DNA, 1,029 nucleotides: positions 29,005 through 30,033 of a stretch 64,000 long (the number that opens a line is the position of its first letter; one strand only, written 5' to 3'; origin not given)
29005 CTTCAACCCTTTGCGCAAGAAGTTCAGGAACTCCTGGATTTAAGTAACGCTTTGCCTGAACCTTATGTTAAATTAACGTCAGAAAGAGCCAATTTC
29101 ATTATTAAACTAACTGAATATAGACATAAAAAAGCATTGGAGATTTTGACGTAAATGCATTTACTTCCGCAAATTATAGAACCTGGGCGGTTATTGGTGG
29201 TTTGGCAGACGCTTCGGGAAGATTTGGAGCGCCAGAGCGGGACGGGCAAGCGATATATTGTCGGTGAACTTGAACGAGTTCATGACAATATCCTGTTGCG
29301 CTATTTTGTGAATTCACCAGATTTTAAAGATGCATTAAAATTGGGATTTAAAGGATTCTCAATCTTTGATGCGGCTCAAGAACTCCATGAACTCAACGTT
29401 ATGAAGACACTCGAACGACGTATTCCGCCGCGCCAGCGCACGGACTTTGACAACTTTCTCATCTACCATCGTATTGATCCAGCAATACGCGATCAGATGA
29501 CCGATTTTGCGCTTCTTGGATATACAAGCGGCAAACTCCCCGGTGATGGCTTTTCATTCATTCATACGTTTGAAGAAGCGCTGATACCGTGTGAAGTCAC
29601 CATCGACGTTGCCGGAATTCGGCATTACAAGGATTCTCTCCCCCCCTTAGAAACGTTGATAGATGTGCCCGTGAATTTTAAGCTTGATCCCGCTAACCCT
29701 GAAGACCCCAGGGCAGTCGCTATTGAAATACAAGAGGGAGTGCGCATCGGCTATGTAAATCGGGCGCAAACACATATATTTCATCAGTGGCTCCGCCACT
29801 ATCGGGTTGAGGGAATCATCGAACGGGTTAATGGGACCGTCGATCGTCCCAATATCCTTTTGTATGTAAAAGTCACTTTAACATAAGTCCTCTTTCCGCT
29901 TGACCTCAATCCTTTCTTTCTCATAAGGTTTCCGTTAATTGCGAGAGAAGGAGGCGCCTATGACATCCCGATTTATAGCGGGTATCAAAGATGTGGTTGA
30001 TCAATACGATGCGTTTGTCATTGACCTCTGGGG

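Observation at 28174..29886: Split HipA-type kinase module: kinase core followed by a HipA-N-like::HIRAN fusion, with no HipB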

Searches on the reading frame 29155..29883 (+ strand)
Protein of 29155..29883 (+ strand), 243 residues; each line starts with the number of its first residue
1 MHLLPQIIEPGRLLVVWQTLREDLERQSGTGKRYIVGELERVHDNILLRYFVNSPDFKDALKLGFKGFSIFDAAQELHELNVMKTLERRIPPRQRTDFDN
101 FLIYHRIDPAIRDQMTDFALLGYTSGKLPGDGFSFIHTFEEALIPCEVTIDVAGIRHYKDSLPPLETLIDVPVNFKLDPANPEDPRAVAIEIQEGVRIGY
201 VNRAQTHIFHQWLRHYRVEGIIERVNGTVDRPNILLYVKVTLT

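Call 3: search_protein_families(library=pfam, proteins=[window:29155-29883:+], max_evalue=1)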
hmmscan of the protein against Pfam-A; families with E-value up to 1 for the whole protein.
window:29155-29883:+ (243 aa): 1 family
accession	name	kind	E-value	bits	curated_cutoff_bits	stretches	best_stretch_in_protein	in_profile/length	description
PF08797.16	HIRAN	-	4e-08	33.4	24.7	1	150-231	6-84/96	HIRAN domain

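Call 4: search_protein_families(library=ncbifam, proteins=[window:29155-29883:+], max_evalue=1)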
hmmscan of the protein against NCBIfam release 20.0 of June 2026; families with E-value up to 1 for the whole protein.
window:29155-29883:+ (243 aa): 0 families

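Call 5: search_protein_families(library=padloc, proteins=[window:29155-29883:+], max_evalue=1)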
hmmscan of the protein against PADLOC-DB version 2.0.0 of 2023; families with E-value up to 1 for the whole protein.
window:29155-29883:+ (243 aa): 5 families
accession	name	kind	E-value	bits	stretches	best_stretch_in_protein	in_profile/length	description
PDLC04352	PDC-M03B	-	1.1e-25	88.6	1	12-228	7-215/250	-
PDLC04349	PDC-M03B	-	2.7e-19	67.7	1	27-228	16-216/232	-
PDLC04348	PDC-M03B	-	1.6e-16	58.8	1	27-240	13-226/248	-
PDLC04347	PDC-M03B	-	3.8e-16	57.4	1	13-241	7-224/245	-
PDLC04351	PDC-M03B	-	4.6e-10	37.5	1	35-215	22-201/255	-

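Call 15: find_homologous_proteins(query=window:29155-29883:+, max_evalue=0.001)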
Query window:29155-29883:+ (243 aa): 18 proteins with E <= 0.001 among 418 candidates.
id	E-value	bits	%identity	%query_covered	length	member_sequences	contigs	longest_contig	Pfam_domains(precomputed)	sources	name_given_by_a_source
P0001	1.1e-149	514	93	100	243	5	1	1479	PF08797.17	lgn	-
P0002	1.5e-123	429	76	99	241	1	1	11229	PF08797.17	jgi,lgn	-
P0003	3.8e-113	395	73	99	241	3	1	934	PF08797.17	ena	-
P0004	1.5e-111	390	71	99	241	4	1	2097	PF08797.17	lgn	-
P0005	1.3e-104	367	73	93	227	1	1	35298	PF08797.17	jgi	jgi:hypothetical protein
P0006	1.2e-99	351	66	99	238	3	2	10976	PF08797.17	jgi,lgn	-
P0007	3.7e-91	323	65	89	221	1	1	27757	PF08797.17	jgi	jgi:hypothetical protein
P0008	5.3e-90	319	61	99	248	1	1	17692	PF08797.17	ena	-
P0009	1.1e-86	308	58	99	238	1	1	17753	PF08797.17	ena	-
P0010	2.6e-84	300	58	99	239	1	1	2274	PF08797.17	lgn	-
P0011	2.5e-82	294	58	99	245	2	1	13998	PF08797.17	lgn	-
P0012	2.7e-81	290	58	99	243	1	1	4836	PF08797.17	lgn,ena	-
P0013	1.8e-80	288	56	99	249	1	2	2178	PF08797.17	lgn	-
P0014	4.3e-77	277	52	99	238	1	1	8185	PF08797.17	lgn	-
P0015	2.7e-74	268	54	99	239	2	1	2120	PF08797.17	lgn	-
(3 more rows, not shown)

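Call 24: predict_structure(alignment_id=A1)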
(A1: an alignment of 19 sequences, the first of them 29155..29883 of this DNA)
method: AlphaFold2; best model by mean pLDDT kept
length: 243 residues; sequences in the alignment: 19
mean_pLDDT: 84.4   pTM: 0.79
mean pLDDT of the five models: 84.4, 75.3, 67.2, 63.9, 59.6
residues with pLDDT >= 90: 92; 70-90: 126; 50-70: 18; < 50: 7
segments of 3 or more residues with pLDDT < 50: 24-29
pLDDT, mean of each block of 10 residues (from residue 1): 65 87 50 88 92 93 88 92 86 78 78 83 66 84 87 87 88 94 91 90 90 94 84 89 89
secondary structure, 60 per line:
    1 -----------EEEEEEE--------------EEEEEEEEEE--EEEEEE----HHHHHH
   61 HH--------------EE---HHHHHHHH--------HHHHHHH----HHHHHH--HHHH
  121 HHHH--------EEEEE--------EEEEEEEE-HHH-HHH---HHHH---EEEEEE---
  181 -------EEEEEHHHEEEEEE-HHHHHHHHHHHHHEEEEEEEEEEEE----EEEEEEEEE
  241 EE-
elements in order: E12-18 E33-42 E45-50 H55-62 H82-89 H98-104 H109-114 H117-124 E133-137 E146-153 H165-168 E172-177 E188-192 E196-201 H203-215 E216-227 E232-242

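Call 28: search_solved_structures(query=A1, max_evalue=10, show_alignments=3)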
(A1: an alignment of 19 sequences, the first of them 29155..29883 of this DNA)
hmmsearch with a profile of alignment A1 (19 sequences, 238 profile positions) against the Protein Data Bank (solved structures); distinct sequences matched with E-value up to 10: 7.
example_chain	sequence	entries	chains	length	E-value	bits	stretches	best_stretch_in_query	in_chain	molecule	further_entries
3k2y_A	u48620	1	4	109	6.1e-08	35.6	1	146-233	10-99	uncharacterized protein lp_0118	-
2mzn_A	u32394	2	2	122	0.00051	22.7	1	148-219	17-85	Helicase-like transcription factor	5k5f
4xzf_A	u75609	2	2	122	0.00054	22.7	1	148-219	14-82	Helicase-like transcription factor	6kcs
5bnh_A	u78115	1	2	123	0.00054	22.7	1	148-219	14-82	Helicase-like transcription factor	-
4s0n_A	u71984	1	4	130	0.00062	22.5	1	148-219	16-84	Helicase-like transcription factor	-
4xzg_A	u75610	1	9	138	0.00068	22.3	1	148-219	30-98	Helicase-like transcription factor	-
3mvg_A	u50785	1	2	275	0.51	12.9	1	80-148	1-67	Ribosome inactivating type 1 protein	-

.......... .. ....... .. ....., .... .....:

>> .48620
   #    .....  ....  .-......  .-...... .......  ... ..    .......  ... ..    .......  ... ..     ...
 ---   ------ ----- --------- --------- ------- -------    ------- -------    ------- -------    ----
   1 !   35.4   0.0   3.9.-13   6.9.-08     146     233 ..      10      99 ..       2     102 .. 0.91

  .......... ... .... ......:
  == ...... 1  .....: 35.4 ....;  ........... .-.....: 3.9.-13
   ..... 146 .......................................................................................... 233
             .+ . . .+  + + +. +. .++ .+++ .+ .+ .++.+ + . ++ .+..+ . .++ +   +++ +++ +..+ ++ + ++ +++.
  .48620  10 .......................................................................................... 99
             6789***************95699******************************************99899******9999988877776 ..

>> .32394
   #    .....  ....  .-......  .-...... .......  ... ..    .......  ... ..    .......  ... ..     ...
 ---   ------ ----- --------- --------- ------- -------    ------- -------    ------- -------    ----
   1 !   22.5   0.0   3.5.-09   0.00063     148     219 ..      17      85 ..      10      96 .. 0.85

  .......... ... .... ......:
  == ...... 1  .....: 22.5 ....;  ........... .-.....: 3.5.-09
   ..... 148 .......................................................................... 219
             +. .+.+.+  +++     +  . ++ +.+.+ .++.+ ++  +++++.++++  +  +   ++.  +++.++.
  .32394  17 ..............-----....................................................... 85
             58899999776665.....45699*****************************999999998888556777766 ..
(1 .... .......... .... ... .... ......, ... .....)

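Call 60: search_protein_families(library=pfam, alignment_id=A1, max_evalue=10)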
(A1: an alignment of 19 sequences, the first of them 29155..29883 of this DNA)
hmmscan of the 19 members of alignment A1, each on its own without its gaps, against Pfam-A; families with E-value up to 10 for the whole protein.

A. member 1, window:29155-29883:+ (243 aa): 1 family
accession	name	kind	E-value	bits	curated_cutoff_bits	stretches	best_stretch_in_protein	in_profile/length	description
PF08797.16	HIRAN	-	4e-08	33.4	24.7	1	150-231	6-84/96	HIRAN domain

B. families by the number of members that match (of 19 scanned): 9 families
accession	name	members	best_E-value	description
PF08797.16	HIRAN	19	1.5e-12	HIRAN domain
PF13657.11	Couple_hipA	3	0.074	HipA N-terminal domain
PF14433.11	SUKH-3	1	0.037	SUKH-3 immunity protein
PF09920.14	DUF2150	1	0.11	Uncharacterized protein conserved in archaea (DUF2150)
PF01395.27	PBP_GOBP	1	0.12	PBP/GOBP family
PF13437.12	HlyD_3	1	0.19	HlyD family secretion protein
PF03232.19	COQ7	1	0.2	Ubiquinone biosynthesis protein COQ7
PF23728.1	Tubby_C_like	1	0.22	Tubby C-terminal like domain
PF09687.15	PRESAN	1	0.22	Plasmodium RESA N-terminal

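Call 65: search_protein_representatives(alignment_id=A1)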
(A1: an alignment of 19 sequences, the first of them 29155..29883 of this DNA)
Query: 19 sequences, 238 profile positions. Proteins with E-value up to 0.001 (for the whole library): 1098; up to 1e-10: 491; up to 1e-30: 187. The best 150 are listed.
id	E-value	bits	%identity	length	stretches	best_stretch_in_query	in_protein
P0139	9.2e-98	342.8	-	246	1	2-237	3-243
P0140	4.2e-82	291.5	-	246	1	1-237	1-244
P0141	2.3e-74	266.2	-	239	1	1-236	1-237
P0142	9.1e-70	251.1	-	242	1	1-237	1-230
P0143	9.4e-69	247.8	-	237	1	1-237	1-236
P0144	2.6e-68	246.4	-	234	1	1-237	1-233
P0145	5.6e-67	242.0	-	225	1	15-236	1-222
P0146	2.9e-65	236.4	-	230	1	1-237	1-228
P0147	7.2e-65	235.1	-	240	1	2-237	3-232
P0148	2.1e-63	230.3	-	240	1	1-237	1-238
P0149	1.1e-62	227.9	-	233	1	1-237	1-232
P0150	2.1e-62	227.0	-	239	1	3-236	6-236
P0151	1.1e-61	224.7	-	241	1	2-237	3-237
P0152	2.0e-61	223.8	-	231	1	1-237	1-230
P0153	2.0e-61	223.8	-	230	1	1-238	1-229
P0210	1.6e-50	188.1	-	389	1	1-237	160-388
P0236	1.0e-46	175.7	-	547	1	1-236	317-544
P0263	3.1e-42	161.0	-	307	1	32-227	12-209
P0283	6.6e-39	150.1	-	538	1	3-236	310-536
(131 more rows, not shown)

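Call 66: search_protein_families(library=pfam, proteins=[P0236, P0283, P0210, P0263], max_evalue=0.01)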
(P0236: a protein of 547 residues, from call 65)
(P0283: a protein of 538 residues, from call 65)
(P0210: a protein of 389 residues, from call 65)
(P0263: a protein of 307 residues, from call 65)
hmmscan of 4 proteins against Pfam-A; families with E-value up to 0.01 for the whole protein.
P0236 (547 aa): 3 families
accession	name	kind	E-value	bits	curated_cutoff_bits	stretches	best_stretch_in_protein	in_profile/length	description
PF08797.16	HIRAN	-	1.3e-10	41.4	24.7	1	453-525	2-73/96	HIRAN domain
PF13657.11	Couple_hipA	-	8.1e-06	26.7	22.5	1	343-437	9-94/99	HipA N-terminal domain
PF07804.18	HipA_C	-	1.7e-05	25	30.5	1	23-206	5-162/213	HipA-like C-terminal domain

P0283 (538 aa): 2 families
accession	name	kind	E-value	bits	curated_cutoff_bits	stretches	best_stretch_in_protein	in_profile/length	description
PF08797.16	HIRAN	-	3.4e-09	36.9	24.7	1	447-525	6-83/96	HIRAN domain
PF07804.18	HipA_C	-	6.3e-09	36.2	30.5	1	22-212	5-176/213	HipA-like C-terminal domain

P0210 (389 aa): 2 families
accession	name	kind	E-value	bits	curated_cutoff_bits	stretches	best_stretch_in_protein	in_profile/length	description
PF08797.16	HIRAN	-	3.6e-09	36.8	24.7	1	300-366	6-71/96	HIRAN domain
PF13657.11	Couple_hipA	-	6e-05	23.9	22.5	1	186-280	9-94/99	HipA N-terminal domain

P0263 (307 aa): 0 families

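Call 72: search_dna_similar(query=window:29155-29883:+, collection=plasmids, mode=protein, max_rows=15)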
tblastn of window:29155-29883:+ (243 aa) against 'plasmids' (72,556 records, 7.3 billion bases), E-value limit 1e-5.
No match.

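Call 73: search_dna_similar(query=window:29155-29883:+, collection=phages, mode=protein, max_rows=15)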
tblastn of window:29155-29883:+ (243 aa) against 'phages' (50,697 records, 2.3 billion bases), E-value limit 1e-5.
Records with a match: 2; places in all: 2; records where one place covers at least 80% of the query: 2.
Best place of each record, by identity: <60% 2.
By first word of the organism name: Yersinia 1; Escherichia 1.
By host as written in the record: Yersinia pestis 1; Escherichia coli U899 (uropathogenic UPEC) 1.
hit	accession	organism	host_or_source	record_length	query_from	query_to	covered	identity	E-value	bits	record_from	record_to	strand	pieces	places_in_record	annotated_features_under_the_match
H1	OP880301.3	Yersinia phage GMG73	Yersinia pestis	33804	1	240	99%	33.2%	2e-33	132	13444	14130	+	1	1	record has no annotation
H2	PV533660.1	Escherichia phage 899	Escherichia coli U899 (uropathogenic ...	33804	1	240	99%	33.2%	2e-33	132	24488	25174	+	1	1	hypothetical protein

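Call 74: get_annotated_region(hit=H2, flank=5000)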
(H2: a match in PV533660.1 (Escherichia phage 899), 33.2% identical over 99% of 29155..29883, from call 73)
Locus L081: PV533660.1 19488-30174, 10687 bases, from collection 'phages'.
description: Escherichia phage 899, complete genome.
organism: Escherichia phage 899 (NCBI taxid 3416835)
taxonomy: Viruses
host: Escherichia coli U899 (uropathogenic UPEC); source: human; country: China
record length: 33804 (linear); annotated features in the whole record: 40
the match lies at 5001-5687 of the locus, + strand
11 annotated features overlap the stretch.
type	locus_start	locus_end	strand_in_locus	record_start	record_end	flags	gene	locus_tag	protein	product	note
CDS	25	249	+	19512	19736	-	-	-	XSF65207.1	DUF2732 family protein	-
CDS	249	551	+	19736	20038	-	-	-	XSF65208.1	replication initiation protein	-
CDS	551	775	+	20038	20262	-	-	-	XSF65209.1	DksA-like zinc-finger protein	-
CDS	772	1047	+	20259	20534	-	-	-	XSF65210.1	replication initiation protein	-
CDS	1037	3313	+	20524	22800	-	-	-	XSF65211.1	replication endonuclease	-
CDS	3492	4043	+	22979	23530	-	-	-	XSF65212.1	3'-5' exoribonuclease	-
CDS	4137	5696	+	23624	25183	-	-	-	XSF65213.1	hypothetical protein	-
CDS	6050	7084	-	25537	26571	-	-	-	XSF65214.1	portal protein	-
CDS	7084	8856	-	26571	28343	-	-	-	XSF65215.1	terminase large subunit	-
CDS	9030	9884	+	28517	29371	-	-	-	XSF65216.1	head maturation protease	-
CDS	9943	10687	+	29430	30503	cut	-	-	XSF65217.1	major capsid protein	-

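Call 75: search_protein_families(library=pfam, proteins=[L081:4137-5693:+, L081:3492-4040:+], max_evalue=0.01)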
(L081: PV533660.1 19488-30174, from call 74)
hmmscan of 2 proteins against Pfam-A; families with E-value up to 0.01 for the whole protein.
L081:4137-5693:+ (519 aa): 3 families
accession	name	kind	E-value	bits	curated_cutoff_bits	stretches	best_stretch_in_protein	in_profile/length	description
PF08797.16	HIRAN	-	1.3e-10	41.4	24.7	1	425-497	2-73/96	HIRAN domain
PF13657.11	Couple_hipA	-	7.3e-06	26.9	22.5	1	315-409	9-94/99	HipA N-terminal domain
PF07804.18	HipA_C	-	6.6e-05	23.1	30.5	1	17-176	22-160/213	HipA-like C-terminal domain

L081:3492-4040:+ (183 aa): 1 family
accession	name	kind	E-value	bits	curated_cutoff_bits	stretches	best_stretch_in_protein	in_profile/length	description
PF16473.11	Rv2179c-like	-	6.8e-57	192.4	27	1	2-177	1-176/177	3'-5' exoribonuclease Rv2179c-like domain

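Call 76: search_protein_families(library=padloc, proteins=[L081:4137-5693:+, L081:3492-4040:+], max_evalue=0.001)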
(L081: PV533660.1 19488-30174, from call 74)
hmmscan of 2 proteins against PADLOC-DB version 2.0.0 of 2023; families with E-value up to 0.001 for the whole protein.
L081:4137-5693:+ (519 aa): 15 families
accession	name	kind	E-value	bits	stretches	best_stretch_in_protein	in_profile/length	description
PDLC04352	PDC-M03B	-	8.7e-31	105.3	1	297-497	4-207/250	-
PDLC04347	PDC-M03B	-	1.8e-29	101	1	298-516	4-222/245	-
PDLC04349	PDC-M03B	-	4.8e-28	96.4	1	300-503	9-214/232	-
PDLC04340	PDC-M03A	-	9.2e-27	92.2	1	18-280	35-269/280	-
PDLC04348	PDC-M03B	-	1.3e-24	85.3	1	298-517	4-224/248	-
PDLC04344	PDC-M03A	-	7.1e-18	63.1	1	17-233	36-250/305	-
PDLC04342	PDC-M03A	-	1.3e-16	59.1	1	18-239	37-255/299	-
PDLC04345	PDC-M03A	-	4.6e-16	56.9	1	17-284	34-299/302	-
PDLC04351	PDC-M03B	-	1e-11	42.9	1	299-486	6-195/255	-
PDLC04339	PDC-M03A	-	2.8e-10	38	1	128-181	137-180/293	-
PDLC04343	PDC-M03A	-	4.5e-09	33.8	1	19-183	109-263/370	-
PDLC04337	PDC-M03A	-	1e-08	33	1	130-182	92-136/250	-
PDLC04341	PDC-M03A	-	1.2e-08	32.7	1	130-184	151-198/294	-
PDLC04346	PDC-M03B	-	1.1e-07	29.7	1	367-513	23-180/262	-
PDLC04338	PDC-M03A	-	0.0002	18.5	1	129-184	260-306/428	-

L081:3492-4040:+ (183 aa): 1 family
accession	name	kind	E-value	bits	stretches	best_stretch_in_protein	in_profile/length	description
PDLC01247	DEDDh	-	9.1e-07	27.6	1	4-168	1-132/139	"CAS-I,CAS-II,CAS-III,CAS-IV,CAS-V,CAS-VI; associated"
